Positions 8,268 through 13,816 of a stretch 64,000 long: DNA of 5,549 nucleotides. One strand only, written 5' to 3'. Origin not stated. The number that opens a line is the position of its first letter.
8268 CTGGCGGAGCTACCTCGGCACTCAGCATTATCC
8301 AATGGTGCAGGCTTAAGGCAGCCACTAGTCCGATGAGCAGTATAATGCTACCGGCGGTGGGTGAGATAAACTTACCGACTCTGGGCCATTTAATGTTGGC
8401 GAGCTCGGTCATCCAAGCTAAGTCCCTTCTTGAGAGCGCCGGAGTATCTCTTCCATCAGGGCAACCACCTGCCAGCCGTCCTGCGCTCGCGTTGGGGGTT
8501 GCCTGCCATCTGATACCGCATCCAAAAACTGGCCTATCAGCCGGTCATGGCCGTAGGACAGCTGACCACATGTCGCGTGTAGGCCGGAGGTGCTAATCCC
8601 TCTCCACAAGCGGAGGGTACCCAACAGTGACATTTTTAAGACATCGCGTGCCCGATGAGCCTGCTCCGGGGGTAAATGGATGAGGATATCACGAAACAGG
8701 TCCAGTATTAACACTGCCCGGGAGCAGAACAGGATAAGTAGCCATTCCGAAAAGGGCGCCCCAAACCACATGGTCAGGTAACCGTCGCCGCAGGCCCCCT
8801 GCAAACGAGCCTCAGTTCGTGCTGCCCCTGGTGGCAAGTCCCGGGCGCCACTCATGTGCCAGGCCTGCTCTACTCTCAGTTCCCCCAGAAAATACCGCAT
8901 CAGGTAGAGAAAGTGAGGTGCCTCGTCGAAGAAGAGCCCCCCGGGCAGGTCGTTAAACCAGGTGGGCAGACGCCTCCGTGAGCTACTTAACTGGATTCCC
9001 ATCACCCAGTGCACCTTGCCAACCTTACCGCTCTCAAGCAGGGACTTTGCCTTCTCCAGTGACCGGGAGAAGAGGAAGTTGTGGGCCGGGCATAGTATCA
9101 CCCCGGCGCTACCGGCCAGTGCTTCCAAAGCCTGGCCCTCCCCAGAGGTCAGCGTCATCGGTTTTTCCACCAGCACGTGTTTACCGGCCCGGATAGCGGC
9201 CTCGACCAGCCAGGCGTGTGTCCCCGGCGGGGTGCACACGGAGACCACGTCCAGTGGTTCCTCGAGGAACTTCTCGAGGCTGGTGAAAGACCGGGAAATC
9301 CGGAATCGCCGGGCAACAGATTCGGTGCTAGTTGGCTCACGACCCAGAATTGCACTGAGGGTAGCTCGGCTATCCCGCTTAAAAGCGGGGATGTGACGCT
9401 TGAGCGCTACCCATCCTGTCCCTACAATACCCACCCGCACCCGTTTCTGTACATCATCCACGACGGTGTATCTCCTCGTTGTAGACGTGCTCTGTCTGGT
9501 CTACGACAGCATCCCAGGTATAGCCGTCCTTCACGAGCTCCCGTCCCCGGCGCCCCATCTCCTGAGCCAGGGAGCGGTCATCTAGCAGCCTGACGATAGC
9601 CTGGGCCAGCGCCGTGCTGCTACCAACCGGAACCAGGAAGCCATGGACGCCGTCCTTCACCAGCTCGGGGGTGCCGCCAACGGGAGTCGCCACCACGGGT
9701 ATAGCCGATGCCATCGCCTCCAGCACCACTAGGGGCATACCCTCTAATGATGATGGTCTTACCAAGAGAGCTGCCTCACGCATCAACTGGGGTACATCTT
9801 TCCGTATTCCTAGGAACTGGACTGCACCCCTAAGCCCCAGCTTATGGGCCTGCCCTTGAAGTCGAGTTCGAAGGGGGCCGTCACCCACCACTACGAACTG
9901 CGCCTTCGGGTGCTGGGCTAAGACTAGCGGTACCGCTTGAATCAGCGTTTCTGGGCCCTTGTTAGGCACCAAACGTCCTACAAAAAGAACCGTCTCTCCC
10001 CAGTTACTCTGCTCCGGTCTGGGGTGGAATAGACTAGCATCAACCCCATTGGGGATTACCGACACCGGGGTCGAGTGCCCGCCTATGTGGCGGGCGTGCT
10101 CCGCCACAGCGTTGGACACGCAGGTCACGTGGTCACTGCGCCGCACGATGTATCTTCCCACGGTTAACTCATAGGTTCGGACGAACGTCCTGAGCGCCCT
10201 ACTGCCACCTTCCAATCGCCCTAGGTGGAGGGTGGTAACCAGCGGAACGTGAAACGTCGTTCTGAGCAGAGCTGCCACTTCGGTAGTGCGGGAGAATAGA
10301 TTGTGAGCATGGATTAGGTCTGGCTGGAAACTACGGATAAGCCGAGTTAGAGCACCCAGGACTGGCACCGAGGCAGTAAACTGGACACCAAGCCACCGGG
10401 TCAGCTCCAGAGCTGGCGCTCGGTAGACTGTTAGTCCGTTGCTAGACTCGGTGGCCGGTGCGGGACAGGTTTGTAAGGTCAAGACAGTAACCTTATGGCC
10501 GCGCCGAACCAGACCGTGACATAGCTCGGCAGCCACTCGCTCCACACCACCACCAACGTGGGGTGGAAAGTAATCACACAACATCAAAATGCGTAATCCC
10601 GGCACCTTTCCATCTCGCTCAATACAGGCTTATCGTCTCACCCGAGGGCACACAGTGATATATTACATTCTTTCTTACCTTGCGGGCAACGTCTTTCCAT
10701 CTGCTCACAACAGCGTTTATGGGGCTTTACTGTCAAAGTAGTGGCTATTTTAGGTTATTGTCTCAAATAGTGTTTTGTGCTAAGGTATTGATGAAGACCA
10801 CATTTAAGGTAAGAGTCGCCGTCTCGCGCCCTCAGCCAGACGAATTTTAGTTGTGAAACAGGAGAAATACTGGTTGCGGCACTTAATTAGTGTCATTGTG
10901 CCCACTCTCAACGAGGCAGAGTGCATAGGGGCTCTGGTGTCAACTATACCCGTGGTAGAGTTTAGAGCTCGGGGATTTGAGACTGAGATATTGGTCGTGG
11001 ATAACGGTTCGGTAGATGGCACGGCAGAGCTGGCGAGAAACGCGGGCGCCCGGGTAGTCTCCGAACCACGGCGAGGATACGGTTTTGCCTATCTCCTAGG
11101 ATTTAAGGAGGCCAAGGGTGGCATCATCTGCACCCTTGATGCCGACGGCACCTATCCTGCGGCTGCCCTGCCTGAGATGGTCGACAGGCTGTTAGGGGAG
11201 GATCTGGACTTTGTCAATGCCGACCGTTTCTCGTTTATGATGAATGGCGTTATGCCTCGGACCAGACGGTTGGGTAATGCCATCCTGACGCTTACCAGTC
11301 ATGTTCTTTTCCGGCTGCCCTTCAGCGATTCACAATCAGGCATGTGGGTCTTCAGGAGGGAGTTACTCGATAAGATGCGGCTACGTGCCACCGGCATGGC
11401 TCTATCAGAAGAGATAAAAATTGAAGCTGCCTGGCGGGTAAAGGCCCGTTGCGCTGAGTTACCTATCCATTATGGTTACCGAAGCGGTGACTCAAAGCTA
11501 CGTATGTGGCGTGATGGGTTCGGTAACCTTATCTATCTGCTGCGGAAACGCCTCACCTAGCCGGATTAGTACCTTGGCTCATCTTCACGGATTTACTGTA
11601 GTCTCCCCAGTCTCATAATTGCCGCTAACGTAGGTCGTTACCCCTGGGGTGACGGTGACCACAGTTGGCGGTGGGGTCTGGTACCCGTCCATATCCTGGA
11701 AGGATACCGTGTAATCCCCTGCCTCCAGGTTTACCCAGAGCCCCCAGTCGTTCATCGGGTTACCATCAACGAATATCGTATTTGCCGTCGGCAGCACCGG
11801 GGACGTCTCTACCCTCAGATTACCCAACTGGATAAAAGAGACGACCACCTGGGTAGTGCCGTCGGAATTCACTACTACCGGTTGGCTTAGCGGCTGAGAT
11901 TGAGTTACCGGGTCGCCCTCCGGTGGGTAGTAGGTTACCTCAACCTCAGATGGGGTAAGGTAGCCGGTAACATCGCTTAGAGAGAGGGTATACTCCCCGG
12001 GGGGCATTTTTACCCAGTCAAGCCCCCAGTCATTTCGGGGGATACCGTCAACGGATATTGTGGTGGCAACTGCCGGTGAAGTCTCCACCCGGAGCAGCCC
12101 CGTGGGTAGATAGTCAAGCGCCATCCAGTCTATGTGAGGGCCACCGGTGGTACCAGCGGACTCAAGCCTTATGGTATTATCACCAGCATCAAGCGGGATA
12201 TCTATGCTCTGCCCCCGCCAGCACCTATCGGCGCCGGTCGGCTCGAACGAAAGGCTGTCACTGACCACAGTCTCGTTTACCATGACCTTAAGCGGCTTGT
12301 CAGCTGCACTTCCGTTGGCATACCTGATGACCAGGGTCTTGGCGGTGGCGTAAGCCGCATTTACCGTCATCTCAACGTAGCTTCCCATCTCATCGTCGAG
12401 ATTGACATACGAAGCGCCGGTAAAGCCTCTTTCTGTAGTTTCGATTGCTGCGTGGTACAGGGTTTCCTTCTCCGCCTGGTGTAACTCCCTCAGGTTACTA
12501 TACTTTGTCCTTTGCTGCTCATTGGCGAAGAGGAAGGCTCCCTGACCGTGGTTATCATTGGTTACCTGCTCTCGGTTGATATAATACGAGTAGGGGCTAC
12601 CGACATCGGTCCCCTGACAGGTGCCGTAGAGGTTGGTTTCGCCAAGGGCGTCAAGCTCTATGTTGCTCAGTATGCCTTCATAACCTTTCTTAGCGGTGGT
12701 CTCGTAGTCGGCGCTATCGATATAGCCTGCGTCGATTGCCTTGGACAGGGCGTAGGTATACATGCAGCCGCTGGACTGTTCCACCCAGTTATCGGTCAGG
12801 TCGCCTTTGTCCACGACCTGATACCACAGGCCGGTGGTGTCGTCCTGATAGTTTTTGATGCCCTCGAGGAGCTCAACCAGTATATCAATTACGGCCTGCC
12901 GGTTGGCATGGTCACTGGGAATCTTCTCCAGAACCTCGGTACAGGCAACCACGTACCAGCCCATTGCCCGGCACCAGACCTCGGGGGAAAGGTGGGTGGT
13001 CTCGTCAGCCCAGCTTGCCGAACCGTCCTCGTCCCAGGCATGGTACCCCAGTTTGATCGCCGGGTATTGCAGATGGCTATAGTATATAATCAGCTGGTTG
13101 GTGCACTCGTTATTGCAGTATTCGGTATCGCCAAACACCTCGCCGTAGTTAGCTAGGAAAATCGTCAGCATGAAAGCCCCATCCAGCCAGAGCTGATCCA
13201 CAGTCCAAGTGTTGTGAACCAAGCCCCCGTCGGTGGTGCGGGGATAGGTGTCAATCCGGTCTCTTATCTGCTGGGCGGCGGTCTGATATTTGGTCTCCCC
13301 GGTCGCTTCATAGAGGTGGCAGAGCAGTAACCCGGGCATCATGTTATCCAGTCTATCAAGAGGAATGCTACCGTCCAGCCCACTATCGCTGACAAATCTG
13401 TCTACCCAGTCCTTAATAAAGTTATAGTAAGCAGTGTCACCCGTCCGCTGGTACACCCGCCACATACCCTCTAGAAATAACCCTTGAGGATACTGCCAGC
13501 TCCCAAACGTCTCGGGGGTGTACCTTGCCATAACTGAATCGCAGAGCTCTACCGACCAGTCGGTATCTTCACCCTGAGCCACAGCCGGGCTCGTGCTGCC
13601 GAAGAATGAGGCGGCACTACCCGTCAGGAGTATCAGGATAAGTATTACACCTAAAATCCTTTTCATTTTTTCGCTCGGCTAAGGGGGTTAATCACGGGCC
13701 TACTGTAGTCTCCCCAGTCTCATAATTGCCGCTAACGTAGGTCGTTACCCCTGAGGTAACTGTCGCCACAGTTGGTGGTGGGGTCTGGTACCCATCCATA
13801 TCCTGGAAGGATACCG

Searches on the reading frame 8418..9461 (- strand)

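Call 62: search_protein_families(library=pfam, proteins=[window:8418-9461:-], max_evalue=0.00001)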
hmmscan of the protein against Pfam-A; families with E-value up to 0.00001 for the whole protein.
window:8418-9461:- (347 aa): 3 families
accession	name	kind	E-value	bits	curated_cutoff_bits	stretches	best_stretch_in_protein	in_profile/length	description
PF01408.29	GFO_IDH_MocA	-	1.2e-27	97.4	24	1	8-125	1-118/120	Oxidoreductase family, NAD-binding Rossmann fold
PF22725.1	GFO_IDH_MocA_C3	-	6.6e-07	29.8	27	1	136-195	2-65/124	GFO/IDH/MocA C-terminal domain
PF02894.22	GFO_IDH_MocA_C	-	2e-06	28.2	22.9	0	139-202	1-68/218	Oxidoreductase family, C-terminal alpha/beta domain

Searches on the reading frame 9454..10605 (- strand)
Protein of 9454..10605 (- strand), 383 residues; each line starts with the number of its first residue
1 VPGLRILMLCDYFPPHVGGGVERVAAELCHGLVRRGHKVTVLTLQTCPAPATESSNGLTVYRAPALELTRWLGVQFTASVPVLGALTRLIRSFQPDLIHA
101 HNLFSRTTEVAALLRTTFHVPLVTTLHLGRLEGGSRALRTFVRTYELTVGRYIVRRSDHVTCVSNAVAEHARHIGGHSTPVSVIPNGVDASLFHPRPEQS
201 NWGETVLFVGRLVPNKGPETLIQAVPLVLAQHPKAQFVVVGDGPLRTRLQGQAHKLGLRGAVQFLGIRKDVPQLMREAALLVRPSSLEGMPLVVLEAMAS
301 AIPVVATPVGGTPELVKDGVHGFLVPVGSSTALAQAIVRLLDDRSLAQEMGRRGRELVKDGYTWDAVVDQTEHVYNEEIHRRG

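Call 62: search_protein_families(library=pfam, proteins=[window:9454-10605:-], max_evalue=0.00001)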
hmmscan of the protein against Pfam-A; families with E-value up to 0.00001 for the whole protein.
window:9454-10605:- (383 aa): 7 families
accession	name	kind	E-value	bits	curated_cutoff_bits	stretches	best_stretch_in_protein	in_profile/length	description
PF00534.26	Glycos_transf_1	-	6.8e-45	153.1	26.4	1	204-356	16-171/172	Glycosyl transferases group 1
PF13692.12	Glyco_trans_1_4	-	2e-43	148.5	27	1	205-343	3-142/142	Glycosyl transferases group 1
PF13439.12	Glyco_transf_4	-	1.3e-33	116.8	28.5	1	19-191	2-169/170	Glycosyltransferase Family 4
PF13579.12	Glyco_trans_4_4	-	1.3e-28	100.7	29.7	1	19-187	1-158/158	Glycosyl transferase 4-like domain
PF20706.3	GT4-conflict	-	1.8e-20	73.7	26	1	7-369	1-383/385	Family 4 Glycosyltransferase in conflict systems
PF13524.12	Glyco_trans_1_2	-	1.6e-08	35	25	1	232-371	12-142/144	Glycosyl transferase-like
PF13477.12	Glyco_trans_4_2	-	3e-06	27.9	23.4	1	26-127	14-107/139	Glycosyl transferase 4-like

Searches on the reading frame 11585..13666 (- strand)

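Call 62: search_protein_families(library=pfam, proteins=[window:11585-13666:-], max_evalue=0.00001)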
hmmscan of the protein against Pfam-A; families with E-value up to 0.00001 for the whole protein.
window:11585-13666:- (693 aa): 2 families
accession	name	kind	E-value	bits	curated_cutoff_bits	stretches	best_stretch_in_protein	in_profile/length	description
PF07470.19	Glyco_hydro_88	-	7.6e-89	298.6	26.6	1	37-381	1-344/352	Glycosyl Hydrolase Family 88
PF16990.11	CBM_35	-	4.6e-09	37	28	1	397-520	4-116/121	Carbohydrate binding module (family 35)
